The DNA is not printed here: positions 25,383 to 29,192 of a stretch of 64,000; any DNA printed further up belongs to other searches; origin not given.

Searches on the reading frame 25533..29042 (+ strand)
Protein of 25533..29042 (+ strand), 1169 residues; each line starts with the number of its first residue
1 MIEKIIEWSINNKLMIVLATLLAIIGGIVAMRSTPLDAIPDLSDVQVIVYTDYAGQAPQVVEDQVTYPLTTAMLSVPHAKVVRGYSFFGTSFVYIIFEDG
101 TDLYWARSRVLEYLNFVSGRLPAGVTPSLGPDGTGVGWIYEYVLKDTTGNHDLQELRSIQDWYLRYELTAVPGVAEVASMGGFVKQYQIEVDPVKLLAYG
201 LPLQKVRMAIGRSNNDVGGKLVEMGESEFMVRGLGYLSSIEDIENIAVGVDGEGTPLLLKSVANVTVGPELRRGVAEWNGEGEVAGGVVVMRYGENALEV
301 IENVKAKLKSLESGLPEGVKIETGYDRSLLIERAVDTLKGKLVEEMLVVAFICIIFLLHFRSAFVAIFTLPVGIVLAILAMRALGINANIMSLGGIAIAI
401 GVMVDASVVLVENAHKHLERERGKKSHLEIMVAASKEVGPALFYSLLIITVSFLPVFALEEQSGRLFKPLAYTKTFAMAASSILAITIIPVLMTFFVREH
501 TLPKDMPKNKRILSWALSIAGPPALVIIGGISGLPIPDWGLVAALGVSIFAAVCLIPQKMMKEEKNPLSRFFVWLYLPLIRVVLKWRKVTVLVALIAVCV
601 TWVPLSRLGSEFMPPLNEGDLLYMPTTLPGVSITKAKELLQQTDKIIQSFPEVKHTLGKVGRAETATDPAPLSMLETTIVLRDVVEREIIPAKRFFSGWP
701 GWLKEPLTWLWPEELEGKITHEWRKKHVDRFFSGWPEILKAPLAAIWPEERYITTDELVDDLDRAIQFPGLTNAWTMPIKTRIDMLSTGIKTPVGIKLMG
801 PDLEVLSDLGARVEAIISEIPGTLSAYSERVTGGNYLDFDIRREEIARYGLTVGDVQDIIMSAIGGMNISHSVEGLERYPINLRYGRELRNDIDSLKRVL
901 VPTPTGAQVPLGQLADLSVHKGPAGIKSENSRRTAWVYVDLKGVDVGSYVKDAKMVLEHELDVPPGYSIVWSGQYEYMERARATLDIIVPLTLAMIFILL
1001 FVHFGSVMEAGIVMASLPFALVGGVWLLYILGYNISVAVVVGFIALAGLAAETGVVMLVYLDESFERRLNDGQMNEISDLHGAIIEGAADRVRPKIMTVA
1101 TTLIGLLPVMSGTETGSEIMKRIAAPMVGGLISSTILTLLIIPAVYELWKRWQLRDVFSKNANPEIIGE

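Call 68: search_protein_families(library=pfam, proteins=[window:25533-29042:+], max_evalue=0.000001)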
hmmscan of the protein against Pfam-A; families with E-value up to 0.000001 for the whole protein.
window:25533-29042:+ (1169 aa): 1 family
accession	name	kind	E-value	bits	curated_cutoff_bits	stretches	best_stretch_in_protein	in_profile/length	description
PF00873.25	ACR_tran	-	1.7e-215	718.4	28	3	5-505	1-498/1021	AcrB/AcrD/AcrF family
